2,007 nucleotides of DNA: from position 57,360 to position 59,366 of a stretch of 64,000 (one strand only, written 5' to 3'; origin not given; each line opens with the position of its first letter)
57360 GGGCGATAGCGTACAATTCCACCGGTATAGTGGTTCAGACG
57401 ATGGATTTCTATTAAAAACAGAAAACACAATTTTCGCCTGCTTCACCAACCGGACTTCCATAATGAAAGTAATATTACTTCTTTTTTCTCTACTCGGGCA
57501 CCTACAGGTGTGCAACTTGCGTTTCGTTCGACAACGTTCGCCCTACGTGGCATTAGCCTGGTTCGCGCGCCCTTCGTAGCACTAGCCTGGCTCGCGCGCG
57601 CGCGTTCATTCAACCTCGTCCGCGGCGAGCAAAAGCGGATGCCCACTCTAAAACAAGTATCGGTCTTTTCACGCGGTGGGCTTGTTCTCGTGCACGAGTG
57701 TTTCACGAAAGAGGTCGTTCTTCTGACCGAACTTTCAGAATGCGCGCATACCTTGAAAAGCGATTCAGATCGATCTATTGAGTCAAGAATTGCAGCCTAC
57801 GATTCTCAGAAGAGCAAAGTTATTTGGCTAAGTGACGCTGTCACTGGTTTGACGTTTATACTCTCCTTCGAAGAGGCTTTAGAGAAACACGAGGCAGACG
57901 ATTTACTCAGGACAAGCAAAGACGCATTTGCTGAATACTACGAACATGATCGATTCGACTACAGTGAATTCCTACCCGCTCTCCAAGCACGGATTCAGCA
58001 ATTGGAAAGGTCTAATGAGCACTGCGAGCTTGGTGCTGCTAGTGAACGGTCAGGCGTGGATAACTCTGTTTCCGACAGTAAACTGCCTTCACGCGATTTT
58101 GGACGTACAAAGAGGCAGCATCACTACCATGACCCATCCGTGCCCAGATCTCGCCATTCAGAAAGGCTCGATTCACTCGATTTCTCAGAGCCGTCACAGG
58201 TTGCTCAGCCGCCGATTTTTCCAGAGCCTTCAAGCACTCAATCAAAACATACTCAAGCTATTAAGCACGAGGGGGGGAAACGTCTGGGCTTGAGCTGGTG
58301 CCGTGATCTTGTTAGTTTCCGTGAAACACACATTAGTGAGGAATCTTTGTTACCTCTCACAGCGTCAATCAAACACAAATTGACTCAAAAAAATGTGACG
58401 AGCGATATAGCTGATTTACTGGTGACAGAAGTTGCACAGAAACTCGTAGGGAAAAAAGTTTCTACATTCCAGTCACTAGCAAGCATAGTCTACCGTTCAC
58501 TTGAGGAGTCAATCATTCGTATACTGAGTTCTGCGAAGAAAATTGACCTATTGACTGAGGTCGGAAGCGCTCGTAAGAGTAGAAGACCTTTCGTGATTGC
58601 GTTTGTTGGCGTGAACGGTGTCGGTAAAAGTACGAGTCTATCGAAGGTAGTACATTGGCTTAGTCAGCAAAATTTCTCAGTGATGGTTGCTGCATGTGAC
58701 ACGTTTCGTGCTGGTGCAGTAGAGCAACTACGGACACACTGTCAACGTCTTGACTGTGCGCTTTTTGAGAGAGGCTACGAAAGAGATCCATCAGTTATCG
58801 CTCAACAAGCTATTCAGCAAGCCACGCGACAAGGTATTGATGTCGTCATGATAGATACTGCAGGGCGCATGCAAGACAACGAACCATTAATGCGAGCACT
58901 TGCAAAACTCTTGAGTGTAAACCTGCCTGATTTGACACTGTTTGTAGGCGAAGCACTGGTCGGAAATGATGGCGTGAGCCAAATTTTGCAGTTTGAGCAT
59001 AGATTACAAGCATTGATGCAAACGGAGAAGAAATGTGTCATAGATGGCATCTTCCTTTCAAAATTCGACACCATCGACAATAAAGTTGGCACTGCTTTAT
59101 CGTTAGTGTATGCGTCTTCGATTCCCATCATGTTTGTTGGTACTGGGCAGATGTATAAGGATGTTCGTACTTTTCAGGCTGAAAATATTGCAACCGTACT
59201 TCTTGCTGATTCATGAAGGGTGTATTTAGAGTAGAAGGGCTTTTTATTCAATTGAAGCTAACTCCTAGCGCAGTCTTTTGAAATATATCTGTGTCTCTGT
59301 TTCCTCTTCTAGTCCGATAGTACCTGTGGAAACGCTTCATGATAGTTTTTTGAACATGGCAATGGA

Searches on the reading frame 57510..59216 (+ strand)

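Call 12: search_protein_families(library=pfam, proteins=[window:57510-59216:+])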
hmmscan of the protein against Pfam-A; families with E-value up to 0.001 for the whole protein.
window:57510-59216:+ (568 aa): 5 families
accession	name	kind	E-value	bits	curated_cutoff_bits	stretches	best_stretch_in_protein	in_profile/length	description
PF00448.28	SRP54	-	5.5e-53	180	22.7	1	360-565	1-195/196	SRP54-type protein, GTPase domain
PF13401.12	AAA_22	-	4.9e-07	30.6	27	1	362-469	7-109/130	AAA domain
PF02881.24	SRP54_N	-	0.00012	22.7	22.4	1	272-331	15-75/75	SRP54-type protein, helical bundle domain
PF13604.12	AAA_30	-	0.00022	21.5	27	1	362-462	20-107/191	AAA domain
PF03308.22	MeaB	-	0.00034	20.2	23.1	1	355-473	28-156/273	Methylmalonyl Co-A mutase-associated GTPase MeaB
